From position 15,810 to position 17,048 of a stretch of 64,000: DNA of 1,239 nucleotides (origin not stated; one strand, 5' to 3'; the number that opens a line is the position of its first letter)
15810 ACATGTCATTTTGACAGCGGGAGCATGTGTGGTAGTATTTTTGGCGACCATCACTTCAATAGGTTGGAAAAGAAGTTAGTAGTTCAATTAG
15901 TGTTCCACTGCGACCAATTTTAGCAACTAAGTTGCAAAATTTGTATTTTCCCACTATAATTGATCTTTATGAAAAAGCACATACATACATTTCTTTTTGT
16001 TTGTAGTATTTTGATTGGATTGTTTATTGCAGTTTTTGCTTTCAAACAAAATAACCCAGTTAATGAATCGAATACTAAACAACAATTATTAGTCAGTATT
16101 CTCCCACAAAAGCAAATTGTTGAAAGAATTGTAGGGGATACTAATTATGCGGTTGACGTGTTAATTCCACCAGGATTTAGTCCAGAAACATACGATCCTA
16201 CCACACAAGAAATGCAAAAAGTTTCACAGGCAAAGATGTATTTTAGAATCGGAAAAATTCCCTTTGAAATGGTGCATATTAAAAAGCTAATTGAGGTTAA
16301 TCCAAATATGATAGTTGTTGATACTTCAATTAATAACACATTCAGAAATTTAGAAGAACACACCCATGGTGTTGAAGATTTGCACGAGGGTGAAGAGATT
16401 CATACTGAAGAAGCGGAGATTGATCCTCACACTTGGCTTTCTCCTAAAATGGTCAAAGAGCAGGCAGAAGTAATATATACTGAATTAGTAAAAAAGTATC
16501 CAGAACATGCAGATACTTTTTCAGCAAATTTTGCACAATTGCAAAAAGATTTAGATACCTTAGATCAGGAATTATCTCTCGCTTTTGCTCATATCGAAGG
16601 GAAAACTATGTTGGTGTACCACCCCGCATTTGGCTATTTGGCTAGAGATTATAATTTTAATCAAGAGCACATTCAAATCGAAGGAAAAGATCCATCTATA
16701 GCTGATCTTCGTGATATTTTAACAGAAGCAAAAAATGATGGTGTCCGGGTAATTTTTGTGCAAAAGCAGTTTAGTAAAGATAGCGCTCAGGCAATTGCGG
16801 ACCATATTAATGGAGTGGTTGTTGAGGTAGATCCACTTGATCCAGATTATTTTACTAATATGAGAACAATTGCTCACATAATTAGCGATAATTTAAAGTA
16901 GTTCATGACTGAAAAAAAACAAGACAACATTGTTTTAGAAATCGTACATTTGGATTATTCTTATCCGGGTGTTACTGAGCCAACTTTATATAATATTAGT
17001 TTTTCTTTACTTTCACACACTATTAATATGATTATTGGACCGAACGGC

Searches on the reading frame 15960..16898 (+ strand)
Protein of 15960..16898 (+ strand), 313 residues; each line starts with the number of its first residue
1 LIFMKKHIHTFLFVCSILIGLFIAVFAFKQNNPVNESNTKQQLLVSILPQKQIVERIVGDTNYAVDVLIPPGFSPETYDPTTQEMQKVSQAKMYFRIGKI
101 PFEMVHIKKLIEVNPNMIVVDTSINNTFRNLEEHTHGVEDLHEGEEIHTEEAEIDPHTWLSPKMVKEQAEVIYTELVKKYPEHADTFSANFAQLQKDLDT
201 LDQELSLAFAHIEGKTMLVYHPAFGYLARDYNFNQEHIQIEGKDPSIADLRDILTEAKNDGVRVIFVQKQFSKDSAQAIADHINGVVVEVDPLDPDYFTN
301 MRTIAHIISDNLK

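Call 48: search_protein_families(library=ncbifam, proteins=[window:15960-16898:+], max_evalue=0.00001)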
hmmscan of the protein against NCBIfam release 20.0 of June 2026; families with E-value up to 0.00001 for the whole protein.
window:15960-16898:+ (313 aa): 8 families
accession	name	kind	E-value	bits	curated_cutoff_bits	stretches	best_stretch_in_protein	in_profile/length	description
NF033605.1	Zn_bnd_ABC_AdcA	exception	3.1e-33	115.6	700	1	4-283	1-282/517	zinc ABC transporter substrate-binding lipoprotein AdcA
NF040870.1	AztC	equivalog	8.7e-27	94.2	350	1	50-291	8-245/277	zinc ABC transporter substrate-binding protein AztC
NF007091.2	PRK09545.1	equivalog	4.3e-25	88.6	268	1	37-294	21-291/318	zinc ABC transporter substrate-binding protein ZnuA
NF053842.1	MnTportMntCDein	equivalog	3.6e-22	78.9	400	1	56-283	20-244/281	manganese ABC transporter substrate-binding protein MntC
TIGR03772.1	anch_rpt_subst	equivalog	6.2e-16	58.1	350.45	1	144-307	309-480/486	anchored repeat ABC transporter, substrate-binding protein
NF053703.1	Mn_SBP_EfaA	exception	1.1e-12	47.8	485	1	17-283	10-271/310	Mn/Fe ABC transporter substrate-binding lipoprotein EfaA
NF040928.1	ABC_lipo_SloC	subfamily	4.1e-12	45.8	525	1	21-280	8-261/304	metal ABC transporter substrate-binding lipoprotein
NF047355.1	ABC_bind_Mn_Staph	exception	4.2e-11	42.6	500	1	16-284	6-271/309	manganese ABC transporter substrate-binding lipoprotein MntC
